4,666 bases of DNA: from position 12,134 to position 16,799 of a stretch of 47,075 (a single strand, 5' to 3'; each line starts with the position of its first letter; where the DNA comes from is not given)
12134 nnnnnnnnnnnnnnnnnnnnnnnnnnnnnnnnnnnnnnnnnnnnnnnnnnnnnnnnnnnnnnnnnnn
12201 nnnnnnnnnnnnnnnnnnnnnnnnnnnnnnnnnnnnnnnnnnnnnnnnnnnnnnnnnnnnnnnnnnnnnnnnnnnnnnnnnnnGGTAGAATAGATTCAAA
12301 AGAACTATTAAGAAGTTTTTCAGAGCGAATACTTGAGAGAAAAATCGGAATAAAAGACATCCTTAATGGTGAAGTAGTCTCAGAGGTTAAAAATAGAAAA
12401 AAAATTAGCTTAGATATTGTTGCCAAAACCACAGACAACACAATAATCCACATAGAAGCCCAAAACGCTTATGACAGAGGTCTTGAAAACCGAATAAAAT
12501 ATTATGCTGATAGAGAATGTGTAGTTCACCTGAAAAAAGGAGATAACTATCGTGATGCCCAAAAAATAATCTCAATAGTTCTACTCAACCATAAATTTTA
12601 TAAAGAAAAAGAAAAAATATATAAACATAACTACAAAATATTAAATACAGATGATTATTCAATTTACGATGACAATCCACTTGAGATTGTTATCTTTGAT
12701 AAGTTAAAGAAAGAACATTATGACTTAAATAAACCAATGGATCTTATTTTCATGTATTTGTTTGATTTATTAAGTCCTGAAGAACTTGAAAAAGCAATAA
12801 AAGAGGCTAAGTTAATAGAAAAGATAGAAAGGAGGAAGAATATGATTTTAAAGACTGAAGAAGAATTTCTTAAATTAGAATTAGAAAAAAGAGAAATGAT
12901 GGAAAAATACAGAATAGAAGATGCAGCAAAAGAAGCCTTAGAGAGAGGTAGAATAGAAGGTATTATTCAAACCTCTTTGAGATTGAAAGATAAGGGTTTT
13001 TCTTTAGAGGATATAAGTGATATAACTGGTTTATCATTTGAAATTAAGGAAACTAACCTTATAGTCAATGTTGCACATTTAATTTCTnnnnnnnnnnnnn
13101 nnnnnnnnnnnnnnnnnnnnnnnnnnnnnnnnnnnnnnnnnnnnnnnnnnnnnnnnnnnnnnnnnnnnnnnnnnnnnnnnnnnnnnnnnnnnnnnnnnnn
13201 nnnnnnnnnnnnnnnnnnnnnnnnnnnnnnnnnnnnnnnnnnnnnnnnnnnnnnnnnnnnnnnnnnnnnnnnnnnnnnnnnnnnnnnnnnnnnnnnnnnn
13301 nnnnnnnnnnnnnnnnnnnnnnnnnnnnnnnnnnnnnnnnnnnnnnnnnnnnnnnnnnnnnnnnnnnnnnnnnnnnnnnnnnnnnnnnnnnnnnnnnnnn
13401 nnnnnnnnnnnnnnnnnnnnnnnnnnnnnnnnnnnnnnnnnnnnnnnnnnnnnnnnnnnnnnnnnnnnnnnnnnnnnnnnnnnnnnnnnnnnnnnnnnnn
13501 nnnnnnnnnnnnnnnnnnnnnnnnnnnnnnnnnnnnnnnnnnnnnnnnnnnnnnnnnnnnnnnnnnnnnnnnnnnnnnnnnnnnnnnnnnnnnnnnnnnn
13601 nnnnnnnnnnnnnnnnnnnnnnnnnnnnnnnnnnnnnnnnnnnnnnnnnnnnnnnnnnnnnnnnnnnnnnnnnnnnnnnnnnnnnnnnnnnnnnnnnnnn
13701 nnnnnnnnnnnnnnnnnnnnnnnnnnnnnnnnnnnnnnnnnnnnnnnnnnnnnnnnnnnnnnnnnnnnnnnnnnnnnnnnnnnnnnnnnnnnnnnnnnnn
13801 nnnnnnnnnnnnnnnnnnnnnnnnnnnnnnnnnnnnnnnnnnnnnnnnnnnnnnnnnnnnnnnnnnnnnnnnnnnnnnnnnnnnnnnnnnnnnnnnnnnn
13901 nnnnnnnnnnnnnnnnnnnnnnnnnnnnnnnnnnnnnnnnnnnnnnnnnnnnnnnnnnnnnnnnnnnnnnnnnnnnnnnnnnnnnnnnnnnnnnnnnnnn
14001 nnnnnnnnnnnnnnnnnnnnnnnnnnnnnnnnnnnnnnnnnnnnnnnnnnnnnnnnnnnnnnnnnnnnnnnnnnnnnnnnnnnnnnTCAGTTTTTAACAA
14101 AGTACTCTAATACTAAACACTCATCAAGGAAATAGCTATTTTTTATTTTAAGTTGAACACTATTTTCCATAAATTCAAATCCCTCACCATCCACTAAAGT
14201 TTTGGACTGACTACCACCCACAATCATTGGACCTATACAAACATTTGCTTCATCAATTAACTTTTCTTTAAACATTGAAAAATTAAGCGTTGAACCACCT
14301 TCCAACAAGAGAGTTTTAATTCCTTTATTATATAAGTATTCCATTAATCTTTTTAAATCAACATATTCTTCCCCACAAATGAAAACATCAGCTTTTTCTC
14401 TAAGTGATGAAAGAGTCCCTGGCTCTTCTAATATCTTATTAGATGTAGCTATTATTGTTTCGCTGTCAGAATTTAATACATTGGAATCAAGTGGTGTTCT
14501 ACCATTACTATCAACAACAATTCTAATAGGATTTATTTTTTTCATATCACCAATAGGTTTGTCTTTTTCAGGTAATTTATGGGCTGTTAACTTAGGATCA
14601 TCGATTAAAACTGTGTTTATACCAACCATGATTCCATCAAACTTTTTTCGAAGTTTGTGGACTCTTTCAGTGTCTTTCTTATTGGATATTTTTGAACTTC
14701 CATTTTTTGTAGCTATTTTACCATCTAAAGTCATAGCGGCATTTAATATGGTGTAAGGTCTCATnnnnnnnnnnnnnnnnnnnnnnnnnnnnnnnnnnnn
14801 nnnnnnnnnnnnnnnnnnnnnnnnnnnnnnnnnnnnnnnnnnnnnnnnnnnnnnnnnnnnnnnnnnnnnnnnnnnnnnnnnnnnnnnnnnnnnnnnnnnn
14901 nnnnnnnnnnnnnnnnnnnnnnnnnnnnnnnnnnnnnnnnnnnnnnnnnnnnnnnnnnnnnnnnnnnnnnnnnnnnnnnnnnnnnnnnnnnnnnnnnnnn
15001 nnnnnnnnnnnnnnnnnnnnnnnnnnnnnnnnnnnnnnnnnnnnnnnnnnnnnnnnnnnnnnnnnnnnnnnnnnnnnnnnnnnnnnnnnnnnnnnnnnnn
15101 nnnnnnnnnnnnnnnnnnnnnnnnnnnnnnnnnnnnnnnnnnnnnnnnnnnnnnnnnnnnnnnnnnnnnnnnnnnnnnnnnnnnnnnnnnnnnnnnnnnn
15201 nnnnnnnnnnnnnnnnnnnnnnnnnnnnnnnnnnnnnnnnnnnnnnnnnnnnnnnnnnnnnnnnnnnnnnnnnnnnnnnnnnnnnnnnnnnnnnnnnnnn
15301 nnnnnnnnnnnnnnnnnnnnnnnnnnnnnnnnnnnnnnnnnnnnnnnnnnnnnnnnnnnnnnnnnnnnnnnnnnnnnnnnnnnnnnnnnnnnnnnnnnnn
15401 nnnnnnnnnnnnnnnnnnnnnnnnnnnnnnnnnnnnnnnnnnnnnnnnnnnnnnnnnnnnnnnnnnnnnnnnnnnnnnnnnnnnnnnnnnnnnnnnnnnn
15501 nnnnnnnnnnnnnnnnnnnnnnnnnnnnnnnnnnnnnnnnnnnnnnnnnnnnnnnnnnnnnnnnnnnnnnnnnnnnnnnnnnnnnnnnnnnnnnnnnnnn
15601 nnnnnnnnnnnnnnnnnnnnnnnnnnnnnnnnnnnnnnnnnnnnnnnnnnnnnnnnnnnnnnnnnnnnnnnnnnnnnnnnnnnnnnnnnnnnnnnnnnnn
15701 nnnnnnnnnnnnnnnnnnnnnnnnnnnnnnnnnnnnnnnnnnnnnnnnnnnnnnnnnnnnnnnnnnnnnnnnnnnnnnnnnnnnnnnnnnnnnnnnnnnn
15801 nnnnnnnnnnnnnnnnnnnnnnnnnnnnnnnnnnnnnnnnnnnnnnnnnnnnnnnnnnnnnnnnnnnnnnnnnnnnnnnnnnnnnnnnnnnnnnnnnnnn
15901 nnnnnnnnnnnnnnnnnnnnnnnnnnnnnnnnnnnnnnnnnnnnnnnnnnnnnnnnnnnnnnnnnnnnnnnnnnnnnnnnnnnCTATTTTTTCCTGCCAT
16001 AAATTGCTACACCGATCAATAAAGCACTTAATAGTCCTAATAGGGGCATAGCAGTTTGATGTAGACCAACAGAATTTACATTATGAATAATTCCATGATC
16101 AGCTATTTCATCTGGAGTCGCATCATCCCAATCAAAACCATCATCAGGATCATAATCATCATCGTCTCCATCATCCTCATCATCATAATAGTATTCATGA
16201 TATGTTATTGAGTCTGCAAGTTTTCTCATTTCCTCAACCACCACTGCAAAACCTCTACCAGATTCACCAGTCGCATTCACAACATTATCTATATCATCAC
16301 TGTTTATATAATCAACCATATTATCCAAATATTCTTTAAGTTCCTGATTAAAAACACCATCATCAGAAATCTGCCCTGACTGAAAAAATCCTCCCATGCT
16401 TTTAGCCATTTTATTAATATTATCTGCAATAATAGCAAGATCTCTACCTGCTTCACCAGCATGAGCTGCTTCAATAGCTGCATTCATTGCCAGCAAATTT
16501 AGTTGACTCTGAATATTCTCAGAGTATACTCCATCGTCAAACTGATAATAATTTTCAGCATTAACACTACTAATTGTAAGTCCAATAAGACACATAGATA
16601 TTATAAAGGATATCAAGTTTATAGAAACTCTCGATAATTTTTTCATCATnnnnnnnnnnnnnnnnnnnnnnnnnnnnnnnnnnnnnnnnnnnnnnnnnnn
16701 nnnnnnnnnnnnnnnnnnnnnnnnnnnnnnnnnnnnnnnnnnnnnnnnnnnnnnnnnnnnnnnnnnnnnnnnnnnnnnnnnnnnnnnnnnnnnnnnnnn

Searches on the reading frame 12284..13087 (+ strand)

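Call 85: search_protein_families(library=pfam, proteins=[window:12284-13087:+], max_evalue=0.01)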
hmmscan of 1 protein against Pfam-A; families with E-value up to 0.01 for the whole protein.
seq(268 aa): 1 family
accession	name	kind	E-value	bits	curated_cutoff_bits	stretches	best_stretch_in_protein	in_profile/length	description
PF12784.13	PDDEXK_2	-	4.1e-19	69.7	27.4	1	4-203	15-217/229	PD-(D/E)XK nuclease family transposase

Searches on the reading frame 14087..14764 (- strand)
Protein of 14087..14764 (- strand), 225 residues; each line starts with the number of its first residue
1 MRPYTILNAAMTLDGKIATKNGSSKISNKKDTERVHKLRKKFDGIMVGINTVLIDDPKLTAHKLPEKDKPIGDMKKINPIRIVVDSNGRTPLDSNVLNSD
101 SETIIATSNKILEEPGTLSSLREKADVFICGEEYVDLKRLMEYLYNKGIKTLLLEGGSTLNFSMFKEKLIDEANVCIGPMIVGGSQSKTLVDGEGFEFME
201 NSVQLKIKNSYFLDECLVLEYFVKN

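Call 13: search_protein_families(library=pfam, proteins=[window:14087-14764:-])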
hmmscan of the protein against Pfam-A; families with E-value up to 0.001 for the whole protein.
window:14087-14764:- (225 aa): 1 family
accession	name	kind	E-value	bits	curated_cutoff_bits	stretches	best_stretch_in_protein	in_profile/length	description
PF01872.23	RibD_C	-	1.3e-52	178.9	24.1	1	3-215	1-193/197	RibD C-terminal domain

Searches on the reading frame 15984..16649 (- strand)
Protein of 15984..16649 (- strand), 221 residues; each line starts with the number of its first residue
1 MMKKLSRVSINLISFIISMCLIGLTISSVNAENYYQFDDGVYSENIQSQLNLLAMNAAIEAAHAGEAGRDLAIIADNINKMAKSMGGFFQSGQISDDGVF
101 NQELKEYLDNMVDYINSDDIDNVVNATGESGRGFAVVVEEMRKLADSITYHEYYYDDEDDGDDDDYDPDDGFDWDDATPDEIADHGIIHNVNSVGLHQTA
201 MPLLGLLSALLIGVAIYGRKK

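Call 40: search_protein_families(library=pfam, proteins=[window:15984-16649:-])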
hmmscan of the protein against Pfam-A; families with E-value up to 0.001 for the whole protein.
window:15984-16649:- (221 aa): 1 family
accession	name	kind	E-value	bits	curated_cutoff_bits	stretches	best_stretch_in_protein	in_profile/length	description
PF00015.26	MCPsignal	-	2.6e-17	63.6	34.6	2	45-83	44-82/172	Methyl-accepting chemotaxis protein (MCP) signalling domain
